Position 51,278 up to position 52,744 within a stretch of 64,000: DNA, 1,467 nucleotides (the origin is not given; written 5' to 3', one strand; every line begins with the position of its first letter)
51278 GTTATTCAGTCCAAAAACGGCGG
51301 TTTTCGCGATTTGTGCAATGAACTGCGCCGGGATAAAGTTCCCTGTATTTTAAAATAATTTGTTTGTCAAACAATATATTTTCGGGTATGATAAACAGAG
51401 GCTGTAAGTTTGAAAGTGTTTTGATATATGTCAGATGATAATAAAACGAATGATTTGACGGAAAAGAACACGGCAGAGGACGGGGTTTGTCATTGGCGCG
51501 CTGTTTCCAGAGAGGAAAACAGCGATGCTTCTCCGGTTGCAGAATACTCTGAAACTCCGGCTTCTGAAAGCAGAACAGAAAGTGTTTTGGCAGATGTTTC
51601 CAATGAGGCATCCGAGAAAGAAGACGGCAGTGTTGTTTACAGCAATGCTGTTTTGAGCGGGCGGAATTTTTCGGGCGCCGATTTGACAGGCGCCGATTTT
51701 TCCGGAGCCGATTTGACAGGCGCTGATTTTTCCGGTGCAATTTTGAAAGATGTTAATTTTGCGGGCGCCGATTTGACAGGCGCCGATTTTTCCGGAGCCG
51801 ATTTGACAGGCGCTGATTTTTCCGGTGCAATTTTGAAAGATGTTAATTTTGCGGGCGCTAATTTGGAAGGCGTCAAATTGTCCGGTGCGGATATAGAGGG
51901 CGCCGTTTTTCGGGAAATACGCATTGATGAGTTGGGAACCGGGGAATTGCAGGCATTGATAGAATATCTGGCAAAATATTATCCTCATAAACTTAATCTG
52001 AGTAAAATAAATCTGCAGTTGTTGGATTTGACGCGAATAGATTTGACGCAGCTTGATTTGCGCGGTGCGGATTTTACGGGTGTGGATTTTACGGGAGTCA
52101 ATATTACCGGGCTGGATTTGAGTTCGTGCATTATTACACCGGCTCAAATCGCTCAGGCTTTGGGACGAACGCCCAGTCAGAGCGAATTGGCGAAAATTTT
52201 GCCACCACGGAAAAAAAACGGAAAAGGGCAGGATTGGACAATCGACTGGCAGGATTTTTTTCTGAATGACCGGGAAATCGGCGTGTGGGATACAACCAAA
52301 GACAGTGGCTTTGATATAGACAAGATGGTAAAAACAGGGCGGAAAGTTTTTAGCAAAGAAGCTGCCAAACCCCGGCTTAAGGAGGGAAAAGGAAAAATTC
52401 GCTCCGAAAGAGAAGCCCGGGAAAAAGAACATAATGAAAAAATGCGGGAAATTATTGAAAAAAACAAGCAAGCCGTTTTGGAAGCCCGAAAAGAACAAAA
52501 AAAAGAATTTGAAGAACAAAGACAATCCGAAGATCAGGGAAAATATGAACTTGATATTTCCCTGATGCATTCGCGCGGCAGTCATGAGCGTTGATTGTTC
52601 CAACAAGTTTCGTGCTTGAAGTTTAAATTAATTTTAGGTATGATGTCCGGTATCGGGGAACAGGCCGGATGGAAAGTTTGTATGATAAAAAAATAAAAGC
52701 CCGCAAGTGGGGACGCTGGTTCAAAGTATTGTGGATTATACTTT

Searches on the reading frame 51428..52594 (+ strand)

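Call 82: search_protein_families(library=pfam, proteins=[window:51428-52594:+], max_evalue=0.00001)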
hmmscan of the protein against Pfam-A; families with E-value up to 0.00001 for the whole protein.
window:51428-52594:+ (388 aa): 4 families
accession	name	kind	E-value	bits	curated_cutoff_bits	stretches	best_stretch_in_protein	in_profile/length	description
PF00805.28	Pentapeptide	-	4.5e-57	189.5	20.2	5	94-133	1-40/40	Pentapeptide repeats (8 copies)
PF13576.12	Pentapeptide_3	-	1.5e-22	80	27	2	101-144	1-47/48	Pentapeptide repeats (9 copies)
PF13599.13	Pentapeptide_4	-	1.2e-18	67.4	38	1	69-132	6-69/78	Pentapeptide repeat region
PF25296.1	Decapeptide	-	6e-10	39.3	45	1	78-141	9-72/74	Decapeptide repeat region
